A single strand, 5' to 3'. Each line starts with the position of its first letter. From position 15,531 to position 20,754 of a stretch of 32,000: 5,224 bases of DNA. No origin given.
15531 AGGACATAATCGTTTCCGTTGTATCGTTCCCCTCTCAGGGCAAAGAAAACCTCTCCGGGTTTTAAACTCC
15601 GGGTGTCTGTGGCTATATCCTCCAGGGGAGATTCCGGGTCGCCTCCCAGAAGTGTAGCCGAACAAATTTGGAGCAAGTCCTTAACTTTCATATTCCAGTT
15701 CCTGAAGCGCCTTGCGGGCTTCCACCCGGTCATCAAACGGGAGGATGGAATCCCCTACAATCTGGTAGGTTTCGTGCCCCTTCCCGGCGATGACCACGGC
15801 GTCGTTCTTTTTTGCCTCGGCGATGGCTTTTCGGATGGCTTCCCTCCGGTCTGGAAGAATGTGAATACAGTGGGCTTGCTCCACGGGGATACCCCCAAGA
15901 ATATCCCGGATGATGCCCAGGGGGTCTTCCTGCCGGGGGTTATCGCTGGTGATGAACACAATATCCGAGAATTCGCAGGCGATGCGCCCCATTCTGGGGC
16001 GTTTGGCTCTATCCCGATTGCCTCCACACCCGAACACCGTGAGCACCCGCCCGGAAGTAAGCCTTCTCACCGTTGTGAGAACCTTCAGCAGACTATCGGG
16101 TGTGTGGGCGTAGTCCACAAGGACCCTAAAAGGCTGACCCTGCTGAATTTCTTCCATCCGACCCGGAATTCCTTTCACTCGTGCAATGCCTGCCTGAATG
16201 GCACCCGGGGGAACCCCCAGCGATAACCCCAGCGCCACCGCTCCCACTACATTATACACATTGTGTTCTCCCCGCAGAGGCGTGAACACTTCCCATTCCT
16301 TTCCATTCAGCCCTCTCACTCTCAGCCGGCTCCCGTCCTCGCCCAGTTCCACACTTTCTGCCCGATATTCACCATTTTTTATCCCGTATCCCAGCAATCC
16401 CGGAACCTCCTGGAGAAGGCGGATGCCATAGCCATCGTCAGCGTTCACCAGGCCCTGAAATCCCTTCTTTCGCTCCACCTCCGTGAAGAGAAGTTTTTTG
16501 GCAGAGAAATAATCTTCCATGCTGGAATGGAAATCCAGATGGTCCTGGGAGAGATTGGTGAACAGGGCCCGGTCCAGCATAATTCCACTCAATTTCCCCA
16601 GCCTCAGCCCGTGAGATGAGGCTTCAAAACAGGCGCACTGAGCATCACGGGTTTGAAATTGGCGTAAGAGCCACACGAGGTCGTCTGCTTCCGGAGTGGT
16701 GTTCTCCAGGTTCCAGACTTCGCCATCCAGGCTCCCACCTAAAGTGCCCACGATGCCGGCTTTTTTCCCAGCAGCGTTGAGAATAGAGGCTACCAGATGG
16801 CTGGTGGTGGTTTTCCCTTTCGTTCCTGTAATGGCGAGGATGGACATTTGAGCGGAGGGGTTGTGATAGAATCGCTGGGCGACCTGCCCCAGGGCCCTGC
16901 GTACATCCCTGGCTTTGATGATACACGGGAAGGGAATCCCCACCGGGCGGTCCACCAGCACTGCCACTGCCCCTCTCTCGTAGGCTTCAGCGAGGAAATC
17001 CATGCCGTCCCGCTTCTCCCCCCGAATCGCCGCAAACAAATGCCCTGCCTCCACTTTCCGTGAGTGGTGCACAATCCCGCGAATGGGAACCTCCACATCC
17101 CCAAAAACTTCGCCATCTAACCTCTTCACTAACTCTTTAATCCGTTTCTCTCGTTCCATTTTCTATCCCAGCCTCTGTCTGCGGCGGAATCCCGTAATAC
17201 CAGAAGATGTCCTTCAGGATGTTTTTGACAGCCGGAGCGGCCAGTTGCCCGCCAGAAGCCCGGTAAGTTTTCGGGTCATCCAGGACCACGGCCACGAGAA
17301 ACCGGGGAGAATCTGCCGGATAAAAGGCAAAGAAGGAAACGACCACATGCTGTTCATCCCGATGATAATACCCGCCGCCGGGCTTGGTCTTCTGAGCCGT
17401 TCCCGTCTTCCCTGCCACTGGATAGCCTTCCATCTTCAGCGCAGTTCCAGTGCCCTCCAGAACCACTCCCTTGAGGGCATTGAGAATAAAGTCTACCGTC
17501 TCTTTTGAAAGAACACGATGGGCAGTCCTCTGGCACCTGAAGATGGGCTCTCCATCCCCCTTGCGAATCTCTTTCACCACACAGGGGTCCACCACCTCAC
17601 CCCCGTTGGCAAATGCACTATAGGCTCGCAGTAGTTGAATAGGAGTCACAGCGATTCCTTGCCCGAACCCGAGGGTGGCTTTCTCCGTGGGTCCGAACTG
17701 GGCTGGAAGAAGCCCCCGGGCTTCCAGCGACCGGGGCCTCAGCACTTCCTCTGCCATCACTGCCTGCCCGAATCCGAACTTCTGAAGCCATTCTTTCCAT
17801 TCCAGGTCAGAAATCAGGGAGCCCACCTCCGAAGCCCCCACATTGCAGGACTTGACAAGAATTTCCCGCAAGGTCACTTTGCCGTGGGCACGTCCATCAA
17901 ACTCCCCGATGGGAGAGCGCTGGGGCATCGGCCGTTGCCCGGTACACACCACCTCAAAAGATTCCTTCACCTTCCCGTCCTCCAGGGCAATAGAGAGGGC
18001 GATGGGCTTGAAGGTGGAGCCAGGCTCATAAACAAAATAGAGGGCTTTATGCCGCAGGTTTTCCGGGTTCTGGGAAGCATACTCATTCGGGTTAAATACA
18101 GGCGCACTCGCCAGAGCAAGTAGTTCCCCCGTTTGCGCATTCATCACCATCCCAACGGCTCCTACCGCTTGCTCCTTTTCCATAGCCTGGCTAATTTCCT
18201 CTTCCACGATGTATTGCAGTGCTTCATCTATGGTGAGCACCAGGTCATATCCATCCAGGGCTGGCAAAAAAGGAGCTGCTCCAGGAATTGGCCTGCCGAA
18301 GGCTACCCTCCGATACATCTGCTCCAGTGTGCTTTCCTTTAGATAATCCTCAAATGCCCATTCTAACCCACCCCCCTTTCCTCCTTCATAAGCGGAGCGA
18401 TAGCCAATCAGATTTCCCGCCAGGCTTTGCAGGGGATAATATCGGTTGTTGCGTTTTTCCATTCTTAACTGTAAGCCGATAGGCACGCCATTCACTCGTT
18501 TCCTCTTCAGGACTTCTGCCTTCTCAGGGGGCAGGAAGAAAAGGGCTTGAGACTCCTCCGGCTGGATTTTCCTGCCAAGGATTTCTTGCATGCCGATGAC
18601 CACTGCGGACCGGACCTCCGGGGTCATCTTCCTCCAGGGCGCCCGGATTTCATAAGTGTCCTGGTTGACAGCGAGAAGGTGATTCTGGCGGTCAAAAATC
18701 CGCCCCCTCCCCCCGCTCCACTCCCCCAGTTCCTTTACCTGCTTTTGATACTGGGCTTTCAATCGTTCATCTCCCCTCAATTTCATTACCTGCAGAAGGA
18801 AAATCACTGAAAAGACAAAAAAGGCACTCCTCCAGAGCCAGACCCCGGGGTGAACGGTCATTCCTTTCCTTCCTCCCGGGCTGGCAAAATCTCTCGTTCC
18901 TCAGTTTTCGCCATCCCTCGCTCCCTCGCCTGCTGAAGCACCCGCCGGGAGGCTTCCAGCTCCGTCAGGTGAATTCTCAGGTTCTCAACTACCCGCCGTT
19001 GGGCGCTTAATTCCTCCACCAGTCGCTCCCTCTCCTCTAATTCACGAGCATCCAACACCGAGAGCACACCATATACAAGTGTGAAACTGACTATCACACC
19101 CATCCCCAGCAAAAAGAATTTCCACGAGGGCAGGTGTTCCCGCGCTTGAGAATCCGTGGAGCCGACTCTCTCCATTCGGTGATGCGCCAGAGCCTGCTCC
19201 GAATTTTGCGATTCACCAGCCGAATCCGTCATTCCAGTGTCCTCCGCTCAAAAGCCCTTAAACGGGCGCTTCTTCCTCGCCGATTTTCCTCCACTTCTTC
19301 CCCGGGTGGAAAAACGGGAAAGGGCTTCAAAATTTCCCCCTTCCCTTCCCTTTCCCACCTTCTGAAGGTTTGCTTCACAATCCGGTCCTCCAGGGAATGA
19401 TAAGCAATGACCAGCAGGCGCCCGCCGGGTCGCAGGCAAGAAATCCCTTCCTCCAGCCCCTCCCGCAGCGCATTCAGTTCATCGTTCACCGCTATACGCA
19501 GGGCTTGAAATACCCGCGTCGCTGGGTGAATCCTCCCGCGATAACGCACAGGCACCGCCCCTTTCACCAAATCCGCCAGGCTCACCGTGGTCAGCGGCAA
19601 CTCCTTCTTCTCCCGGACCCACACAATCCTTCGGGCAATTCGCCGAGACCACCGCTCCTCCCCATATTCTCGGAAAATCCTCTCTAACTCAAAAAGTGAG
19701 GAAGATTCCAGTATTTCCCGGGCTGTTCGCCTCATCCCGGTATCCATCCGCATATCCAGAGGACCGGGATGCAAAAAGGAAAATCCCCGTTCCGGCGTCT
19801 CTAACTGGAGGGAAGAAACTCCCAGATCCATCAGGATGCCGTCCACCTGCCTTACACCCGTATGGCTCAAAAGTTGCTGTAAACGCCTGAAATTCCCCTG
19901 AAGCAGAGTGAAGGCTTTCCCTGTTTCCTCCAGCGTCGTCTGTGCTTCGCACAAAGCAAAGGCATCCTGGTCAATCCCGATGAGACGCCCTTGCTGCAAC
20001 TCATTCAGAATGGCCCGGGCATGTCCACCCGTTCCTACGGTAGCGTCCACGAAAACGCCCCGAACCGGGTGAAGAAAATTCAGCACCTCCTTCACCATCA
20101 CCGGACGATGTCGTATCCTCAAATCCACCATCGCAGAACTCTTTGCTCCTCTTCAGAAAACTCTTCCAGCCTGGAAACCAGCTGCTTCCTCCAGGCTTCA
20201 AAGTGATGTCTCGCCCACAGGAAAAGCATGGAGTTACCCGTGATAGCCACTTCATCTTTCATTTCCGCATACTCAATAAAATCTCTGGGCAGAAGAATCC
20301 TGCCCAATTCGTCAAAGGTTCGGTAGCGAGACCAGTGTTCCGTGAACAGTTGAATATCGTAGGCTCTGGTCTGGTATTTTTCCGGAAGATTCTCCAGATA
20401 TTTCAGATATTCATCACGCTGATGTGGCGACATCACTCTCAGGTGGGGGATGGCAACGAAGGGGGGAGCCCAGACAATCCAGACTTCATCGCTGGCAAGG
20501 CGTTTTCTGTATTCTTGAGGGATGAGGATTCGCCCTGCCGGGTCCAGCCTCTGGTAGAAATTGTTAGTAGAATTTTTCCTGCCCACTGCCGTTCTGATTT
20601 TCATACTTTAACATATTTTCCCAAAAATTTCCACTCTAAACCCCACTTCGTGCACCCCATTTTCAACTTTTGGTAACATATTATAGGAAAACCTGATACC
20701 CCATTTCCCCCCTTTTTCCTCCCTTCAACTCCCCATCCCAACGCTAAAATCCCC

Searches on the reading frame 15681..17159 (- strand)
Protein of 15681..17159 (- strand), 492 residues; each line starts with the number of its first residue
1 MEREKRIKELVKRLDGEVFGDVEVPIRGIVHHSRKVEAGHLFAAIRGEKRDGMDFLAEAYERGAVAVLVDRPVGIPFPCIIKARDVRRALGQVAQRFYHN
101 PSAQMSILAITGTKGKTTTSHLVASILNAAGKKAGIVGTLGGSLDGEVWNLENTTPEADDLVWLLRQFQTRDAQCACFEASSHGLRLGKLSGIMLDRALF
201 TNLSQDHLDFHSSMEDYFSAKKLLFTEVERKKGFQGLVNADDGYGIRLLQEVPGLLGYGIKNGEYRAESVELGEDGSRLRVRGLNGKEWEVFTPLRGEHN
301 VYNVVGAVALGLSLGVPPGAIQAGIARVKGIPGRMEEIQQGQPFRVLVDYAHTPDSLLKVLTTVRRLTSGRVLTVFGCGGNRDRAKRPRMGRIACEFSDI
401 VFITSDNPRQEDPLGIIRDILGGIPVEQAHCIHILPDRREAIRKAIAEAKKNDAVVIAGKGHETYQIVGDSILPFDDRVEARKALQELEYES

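Call 90: search_protein_families(library=pfam, proteins=[window:15681-17159:-], max_evalue=0.00001)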
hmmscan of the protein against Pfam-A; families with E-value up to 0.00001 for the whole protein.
window:15681-17159:- (492 aa): 3 families
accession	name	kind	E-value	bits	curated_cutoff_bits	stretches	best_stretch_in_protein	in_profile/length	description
PF08245.18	Mur_ligase_M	-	2.1e-44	152.4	24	1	110-310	1-199/200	Mur ligase middle domain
PF02875.26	Mur_ligase_C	-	2.1e-32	113.1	28.4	1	333-461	1-127/127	Mur ligase, glutamate ligase domain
PF01225.30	Mur_ligase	-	8.3e-08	32.9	21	1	26-80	2-58/95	Mur ligase family, catalytic domain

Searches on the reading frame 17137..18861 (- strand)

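Call 46: search_protein_families(library=pfam, proteins=[window:17137-18861:-], max_evalue=0.00001)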
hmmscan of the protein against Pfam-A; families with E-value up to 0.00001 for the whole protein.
window:17137-18861:- (574 aa): 2 families
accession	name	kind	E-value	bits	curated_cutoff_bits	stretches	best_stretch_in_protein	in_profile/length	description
PF00905.27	Transpeptidase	-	4.3e-69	233.4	22.1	1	238-550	4-299/299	Penicillin binding protein transpeptidase domain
PF03717.20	PBP_dimer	-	4.5e-06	27.7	24.4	0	50-155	4-123/180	Penicillin-binding Protein dimerisation domain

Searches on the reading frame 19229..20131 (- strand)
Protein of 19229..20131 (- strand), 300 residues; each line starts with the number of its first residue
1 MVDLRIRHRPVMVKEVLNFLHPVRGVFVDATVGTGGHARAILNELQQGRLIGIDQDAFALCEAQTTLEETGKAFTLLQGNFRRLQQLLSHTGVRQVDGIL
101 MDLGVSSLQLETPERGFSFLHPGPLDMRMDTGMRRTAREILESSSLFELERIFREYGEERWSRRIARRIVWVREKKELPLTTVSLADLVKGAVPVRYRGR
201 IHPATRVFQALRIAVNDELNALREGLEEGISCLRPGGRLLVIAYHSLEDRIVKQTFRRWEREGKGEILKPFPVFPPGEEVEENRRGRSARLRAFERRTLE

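Call 46: search_protein_families(library=pfam, proteins=[window:19229-20131:-], max_evalue=0.00001)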
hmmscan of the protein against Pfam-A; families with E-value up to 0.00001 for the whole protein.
window:19229-20131:- (300 aa): 1 family
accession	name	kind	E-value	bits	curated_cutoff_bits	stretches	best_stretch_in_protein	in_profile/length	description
PF01795.25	Methyltransf_5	-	1.3e-99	334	27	1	6-296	2-308/309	MraW methylase family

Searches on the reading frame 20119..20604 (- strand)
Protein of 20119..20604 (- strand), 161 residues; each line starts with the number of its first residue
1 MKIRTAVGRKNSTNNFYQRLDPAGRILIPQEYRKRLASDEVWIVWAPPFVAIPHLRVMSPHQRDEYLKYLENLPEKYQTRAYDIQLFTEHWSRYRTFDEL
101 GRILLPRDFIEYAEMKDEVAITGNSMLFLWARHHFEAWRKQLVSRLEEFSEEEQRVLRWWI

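Call 46: search_protein_families(library=pfam, proteins=[window:20119-20604:-], max_evalue=0.00001)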
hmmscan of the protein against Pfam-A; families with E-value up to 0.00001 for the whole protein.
window:20119-20604:- (161 aa): 1 family
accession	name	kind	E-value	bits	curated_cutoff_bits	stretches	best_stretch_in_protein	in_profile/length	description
PF02381.23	MraZ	-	2.5e-13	50.2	23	1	96-157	9-70/72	MraZ protein, putative antitoxin-like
